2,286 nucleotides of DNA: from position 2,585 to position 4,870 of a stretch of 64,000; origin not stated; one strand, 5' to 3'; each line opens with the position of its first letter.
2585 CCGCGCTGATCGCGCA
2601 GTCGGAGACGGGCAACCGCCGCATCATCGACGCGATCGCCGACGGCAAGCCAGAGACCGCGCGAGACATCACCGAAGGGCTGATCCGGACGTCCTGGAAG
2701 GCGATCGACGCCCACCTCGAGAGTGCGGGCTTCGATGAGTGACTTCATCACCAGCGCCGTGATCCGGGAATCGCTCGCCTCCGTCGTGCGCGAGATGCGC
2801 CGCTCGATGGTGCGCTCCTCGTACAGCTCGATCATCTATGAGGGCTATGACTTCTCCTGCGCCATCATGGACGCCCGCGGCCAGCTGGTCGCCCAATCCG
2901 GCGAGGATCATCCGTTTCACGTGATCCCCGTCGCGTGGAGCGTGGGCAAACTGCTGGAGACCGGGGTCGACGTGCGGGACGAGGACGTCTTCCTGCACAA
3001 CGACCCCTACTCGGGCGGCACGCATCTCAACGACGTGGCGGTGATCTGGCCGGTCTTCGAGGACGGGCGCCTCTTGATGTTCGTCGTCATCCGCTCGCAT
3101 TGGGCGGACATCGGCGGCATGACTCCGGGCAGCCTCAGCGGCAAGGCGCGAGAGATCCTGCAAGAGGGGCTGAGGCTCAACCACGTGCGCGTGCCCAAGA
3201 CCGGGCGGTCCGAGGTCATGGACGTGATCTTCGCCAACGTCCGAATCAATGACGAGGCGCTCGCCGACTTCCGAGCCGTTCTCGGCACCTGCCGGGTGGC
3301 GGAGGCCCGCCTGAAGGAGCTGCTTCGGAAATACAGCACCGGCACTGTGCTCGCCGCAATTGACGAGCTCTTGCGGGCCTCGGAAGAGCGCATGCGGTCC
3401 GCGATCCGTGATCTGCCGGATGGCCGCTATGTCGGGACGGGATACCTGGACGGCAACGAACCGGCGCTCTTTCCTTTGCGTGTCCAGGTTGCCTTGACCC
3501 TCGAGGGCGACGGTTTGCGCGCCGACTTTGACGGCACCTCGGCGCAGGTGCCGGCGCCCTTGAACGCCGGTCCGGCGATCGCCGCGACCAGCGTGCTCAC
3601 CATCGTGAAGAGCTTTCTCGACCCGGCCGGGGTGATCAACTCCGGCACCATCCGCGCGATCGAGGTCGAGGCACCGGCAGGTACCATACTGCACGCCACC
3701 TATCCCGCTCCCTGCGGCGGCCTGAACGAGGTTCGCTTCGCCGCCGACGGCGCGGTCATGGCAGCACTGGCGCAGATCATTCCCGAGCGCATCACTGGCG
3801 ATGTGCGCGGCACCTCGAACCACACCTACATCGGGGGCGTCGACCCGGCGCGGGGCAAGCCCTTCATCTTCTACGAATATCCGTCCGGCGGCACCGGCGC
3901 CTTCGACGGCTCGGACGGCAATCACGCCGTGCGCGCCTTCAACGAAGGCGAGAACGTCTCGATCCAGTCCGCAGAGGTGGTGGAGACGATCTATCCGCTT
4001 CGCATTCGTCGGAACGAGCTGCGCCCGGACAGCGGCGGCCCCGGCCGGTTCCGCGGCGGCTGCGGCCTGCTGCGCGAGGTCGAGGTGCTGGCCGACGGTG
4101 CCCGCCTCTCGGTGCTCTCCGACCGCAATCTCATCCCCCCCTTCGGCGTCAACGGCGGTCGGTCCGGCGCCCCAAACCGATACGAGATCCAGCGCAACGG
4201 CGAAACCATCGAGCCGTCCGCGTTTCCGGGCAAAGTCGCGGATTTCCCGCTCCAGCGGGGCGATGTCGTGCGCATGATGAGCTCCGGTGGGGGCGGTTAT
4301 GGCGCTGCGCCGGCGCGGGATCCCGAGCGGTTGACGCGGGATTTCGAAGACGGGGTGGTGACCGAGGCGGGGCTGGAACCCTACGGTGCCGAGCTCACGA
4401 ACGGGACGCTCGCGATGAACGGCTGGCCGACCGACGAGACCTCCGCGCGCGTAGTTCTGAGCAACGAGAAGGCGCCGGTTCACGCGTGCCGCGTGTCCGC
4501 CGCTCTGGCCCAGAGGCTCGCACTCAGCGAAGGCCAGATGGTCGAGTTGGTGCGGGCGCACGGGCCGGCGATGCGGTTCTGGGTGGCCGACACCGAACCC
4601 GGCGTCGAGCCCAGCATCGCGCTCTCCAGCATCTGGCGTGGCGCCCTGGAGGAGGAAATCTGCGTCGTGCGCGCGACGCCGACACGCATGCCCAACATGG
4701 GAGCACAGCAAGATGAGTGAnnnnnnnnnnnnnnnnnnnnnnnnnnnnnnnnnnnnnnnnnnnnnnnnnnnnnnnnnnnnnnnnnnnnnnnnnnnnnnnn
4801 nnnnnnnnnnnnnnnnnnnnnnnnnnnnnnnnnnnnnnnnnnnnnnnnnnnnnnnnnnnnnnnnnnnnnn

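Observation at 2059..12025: A hydantoinase B, omega-aminotransferase, hydantoinase A operon with GntR regulator and TRAP transporter resembles ATP-dependent lactamase (caprolactamase-type) catabolic loci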

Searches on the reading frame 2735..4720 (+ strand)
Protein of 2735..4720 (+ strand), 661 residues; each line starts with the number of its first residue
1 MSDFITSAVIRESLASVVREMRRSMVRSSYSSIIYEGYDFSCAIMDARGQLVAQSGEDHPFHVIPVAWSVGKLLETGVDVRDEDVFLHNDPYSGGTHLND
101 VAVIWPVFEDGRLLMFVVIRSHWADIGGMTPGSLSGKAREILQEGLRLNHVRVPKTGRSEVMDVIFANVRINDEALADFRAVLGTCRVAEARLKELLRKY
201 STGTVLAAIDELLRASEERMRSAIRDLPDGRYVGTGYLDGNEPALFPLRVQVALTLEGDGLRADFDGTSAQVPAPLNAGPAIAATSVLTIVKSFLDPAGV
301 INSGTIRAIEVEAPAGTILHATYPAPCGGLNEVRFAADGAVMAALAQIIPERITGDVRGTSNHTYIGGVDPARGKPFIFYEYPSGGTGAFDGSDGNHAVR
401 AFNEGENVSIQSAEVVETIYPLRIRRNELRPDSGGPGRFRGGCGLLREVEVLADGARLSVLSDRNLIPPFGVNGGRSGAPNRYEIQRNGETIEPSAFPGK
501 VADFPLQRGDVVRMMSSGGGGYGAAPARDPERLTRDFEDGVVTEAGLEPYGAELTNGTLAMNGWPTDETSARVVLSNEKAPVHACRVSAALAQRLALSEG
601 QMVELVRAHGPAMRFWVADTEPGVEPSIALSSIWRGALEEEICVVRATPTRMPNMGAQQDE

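Call 11: search_protein_families(library=pfam, proteins=[window:2735-4720:+], max_evalue=0.01)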
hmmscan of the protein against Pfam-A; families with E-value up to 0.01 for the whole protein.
window:2735-4720:+ (661 aa): 1 family
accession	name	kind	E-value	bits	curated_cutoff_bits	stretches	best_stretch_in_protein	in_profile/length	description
PF02538.19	Hydantoinase_B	-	5.8e-154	513.8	26.8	1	3-524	1-518/519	Hydantoinase B/oxoprolinase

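Call 12: search_protein_families(library=ncbifam, proteins=[window:2735-4720:+], max_evalue=0.01)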
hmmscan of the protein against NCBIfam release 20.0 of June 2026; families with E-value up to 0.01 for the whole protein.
window:2735-4720:+ (661 aa): 2 families
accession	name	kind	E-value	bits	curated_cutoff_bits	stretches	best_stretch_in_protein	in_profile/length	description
NF050157.1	CapLactmsBetCapB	equivalog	2.2e-81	273.9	1000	1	3-560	2-565/577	caprolactamase subunit beta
NF042976.1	AcphenoCarb_ApcD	equivalog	8.7e-29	100.3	1500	1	26-445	53-483/685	acetophenone carboxylase subunit delta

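Call 13: search_solved_structures(query=window:2735-4720:+, max_evalue=0.001)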
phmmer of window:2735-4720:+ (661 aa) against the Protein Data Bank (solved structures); distinct sequences matched with E-value up to 0.001: 5.
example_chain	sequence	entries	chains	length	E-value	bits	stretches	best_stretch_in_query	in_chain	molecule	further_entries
7hk5_A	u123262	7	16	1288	5.4e-69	236.4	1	8-560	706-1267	N-methylhydantoinase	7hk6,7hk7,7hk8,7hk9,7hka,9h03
6yra_B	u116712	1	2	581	6.1e-60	206.5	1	3-553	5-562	Hydantoinase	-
5l9w_A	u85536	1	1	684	9.3e-27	96.8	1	39-446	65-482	Acetophenone carboxylase delta subunit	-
5m45_A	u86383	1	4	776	1.2e-15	60.1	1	69-476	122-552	Acetone carboxylase alpha subunit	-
5svb_A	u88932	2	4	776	3.3e-15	58.7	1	69-476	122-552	Acetone carboxylase alpha subunit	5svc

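Call 53: find_homologous_proteins(query=window:2735-4720:+, max_evalue=1e-20)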
Query window:2735-4720:+ (661 aa): 2428 proteins with E <= 1e-20 among 8000 candidates; the best 120 are listed.
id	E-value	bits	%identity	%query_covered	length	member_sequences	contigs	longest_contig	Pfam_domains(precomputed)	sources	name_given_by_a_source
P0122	0.0e+0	1485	100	100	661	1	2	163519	PF02538.20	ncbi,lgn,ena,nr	ncbi:MAG: hydantoinase B/oxoprolinase family protein [Alphaproteobacteria bacterium]|nr:hydantoinase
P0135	0.0e+0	1114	76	99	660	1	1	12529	PF02538.20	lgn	-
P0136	1.6e-296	1003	68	99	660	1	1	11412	PF02538.20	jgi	-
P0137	8.7e-290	981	69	99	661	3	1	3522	PF02538.20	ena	-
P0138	3.5e-286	969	68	99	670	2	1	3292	PF02538.20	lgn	-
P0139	6.6e-286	968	67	98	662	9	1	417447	PF02538.20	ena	-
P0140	3.1e-285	966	67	99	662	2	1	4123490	PF02538.20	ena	-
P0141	6.8e-285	965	67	98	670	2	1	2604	PF02538.20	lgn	-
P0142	4.9e-281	952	67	98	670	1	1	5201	PF02538.20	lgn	-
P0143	2.9e-276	936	66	99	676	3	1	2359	PF02538.20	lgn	-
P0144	3.0e-276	936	68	94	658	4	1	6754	PF02538.20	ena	-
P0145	1.4e-275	934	65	99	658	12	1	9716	PF02538.20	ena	-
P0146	1.4e-274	931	65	99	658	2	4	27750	PF02538.20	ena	-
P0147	2.3e-274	930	64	99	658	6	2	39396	PF02538.20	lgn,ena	-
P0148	1.6e-273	927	66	99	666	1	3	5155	PF02538.20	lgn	-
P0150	1.9e-272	924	69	93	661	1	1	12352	PF02538.20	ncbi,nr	ncbi:MAG: hydantoinase B/oxoprolinase family protein [Burkholderiales bacterium]|nr:hydantoinase B/o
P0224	5.8e-236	803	60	93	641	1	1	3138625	PF02538.20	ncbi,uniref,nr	ncbi:hydantoinase B/oxoprolinase family protein [Bosea sp. (in: a-proteobacteria)]|uniref:hydantoina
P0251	1.9e-233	795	62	93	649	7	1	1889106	PF02538.20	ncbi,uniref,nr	ncbi:5-oxoprolinase [Azorhizobium oxalatiphilum]|uniref:5-oxoprolinase n=1 Tax=Azorhizobium oxalatip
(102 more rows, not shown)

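Call 54: find_encoding_contigs(protein=P0140, flank=8000, max_places=1)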
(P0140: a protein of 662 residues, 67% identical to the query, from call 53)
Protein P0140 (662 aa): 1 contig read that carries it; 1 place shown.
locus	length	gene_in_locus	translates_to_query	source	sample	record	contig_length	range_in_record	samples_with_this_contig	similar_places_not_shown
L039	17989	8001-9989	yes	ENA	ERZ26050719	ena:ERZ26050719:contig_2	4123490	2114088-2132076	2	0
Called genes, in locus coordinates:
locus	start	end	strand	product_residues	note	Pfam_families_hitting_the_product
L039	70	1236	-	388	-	PF01321:Creatinase_N, PF00557:Peptidase_M24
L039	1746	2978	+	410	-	PF13433:Peripla_BP_5, PF13458:Peripla_BP_6, PF01094:ANF_receptor (weak)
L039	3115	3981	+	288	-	PF02653:BPD_transp_2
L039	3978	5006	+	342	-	PF02653:BPD_transp_2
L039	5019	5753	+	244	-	PF00005:ABC_tran, PF02463:SMC_N (faint), PF13304:AAA_21 (faint)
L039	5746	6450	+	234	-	PF00005:ABC_tran, PF13304:AAA_21 (faint)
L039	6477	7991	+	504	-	PF01425:Amidase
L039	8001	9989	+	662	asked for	PF02538:Hydantoinase_B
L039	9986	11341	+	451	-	PF00202:Aminotran_3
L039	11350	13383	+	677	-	PF05378:Hydant_A_N, PF01968:Hydantoinase_A, PF19278:Hydant_A_C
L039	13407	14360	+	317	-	-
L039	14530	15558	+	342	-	PF13379:NMT1_2 (faint), PF09084:NMT1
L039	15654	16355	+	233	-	PF00005:ABC_tran, PF13304:AAA_21 (faint)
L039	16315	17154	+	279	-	PF00528:BPD_transp_1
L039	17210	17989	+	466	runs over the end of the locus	PF01979:Amidohydro_1, PF07969:Amidohydro_3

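Call 55: find_encoding_contigs(protein=P0224, flank=8000, max_places=1)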
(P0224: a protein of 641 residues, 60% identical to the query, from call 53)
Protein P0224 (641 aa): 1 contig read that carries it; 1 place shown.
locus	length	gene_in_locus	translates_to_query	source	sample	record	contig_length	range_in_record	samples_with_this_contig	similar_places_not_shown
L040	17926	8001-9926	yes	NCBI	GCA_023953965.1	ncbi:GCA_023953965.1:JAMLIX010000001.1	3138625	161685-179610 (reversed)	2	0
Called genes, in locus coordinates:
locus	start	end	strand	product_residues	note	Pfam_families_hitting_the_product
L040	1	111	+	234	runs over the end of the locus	PF00702:Hydrolase, PF13419:HAD_2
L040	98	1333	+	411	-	PF02515:CoA_transf_3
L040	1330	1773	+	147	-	PF13622:4HBT_3, PF03061:4HBT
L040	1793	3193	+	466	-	PF13183:Fer4_8 (faint)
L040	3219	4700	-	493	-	PF00171:Aldedh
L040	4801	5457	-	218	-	PF00392:GntR, PF07729:FCD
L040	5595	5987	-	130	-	PF01361:Tautomerase (faint), PF14552:Tautomerase_2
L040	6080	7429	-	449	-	PF00202:Aminotran_3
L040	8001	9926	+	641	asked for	PF02538:Hydantoinase_B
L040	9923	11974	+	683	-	PF05378:Hydant_A_N, PF01968:Hydantoinase_A, PF19278:Hydant_A_C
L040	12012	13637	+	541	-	PF00496:SBP_bac_5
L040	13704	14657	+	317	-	PF19300:BPD_transp_1_N, PF00528:BPD_transp_1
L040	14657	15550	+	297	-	PF12911:OppC_N, PF00528:BPD_transp_1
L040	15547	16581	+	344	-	PF00005:ABC_tran, PF08352:oligo_HPY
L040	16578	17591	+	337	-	PF00005:ABC_tran, PF13304:AAA_21 (faint), PF08352:oligo_HPY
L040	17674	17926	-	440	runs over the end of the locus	PF03069:FmdA_AmdA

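Call 56: find_encoding_contigs(protein=P0251, flank=8000, max_places=1)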
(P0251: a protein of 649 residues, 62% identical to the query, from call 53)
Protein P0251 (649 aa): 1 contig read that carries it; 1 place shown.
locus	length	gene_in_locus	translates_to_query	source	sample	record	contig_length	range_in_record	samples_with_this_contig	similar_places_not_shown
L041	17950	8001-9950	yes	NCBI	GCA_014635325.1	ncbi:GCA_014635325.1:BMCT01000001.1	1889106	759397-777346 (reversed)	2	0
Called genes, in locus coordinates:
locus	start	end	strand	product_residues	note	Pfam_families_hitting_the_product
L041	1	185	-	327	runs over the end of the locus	PF02492:cobW, PF07683:CobW_C (weak)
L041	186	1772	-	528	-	PF07969:Amidohydro_3 (faint), PF01979:Amidohydro_1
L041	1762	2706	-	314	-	PF02653:BPD_transp_2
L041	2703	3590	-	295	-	PF02653:BPD_transp_2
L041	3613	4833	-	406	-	PF13433:Peripla_BP_5, PF13458:Peripla_BP_6, PF01094:ANF_receptor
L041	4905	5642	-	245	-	PF00005:ABC_tran, PF02463:SMC_N (faint), PF13304:AAA_21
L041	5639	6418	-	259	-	PF13476:AAA_23 (weak), PF00005:ABC_tran, PF13304:AAA_21 (faint)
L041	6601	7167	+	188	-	PF13188:PAS_8 (weak), PF13426:PAS_9 (weak), PF00196:GerE, PF08281:Sigma70_r4_2 (faint), PF13384:HTH_23 (faint)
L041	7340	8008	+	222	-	PF00392:GntR, PF07729:FCD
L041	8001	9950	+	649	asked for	PF02538:Hydantoinase_B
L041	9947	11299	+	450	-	PF00202:Aminotran_3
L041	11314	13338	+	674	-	PF05378:Hydant_A_N, PF01968:Hydantoinase_A, PF19278:Hydant_A_C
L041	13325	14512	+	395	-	PF00083:Sugar_tr, PF07690:MFS_1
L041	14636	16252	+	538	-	PF00496:SBP_bac_5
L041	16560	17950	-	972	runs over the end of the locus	PF00550:PP-binding, PF00668:Condensation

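Call 57: find_encoding_contigs(protein=P0150, flank=8000, max_places=1)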
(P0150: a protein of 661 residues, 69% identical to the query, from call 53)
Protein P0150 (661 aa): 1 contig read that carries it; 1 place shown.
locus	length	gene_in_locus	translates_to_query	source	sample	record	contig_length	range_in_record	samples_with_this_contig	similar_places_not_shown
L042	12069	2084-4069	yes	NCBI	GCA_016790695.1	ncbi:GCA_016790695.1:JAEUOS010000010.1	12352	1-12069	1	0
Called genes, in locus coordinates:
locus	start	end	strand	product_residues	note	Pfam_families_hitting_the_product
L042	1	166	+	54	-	PF00043:GST_C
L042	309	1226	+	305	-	PF01266:DAO (faint), PF03486:HI0933_like (faint), PF05834:Lycopene_cycl (faint), PF07992:Pyr_redox_2, PF13738:Pyr_redox_3, PF00070:Pyr_redox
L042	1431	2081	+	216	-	PF00392:GntR, PF07729:FCD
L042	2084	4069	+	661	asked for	PF02538:Hydantoinase_B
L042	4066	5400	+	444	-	PF00202:Aminotran_3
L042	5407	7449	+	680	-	PF05378:Hydant_A_N, PF01968:Hydantoinase_A, PF19278:Hydant_A_C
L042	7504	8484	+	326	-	PF03480:DctP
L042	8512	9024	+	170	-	PF04290:DctQ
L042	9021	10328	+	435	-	PF06808:DctM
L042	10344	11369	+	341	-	-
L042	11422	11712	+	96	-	PF24696:UGSC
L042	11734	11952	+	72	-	PF24696:UGSC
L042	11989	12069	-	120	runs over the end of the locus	?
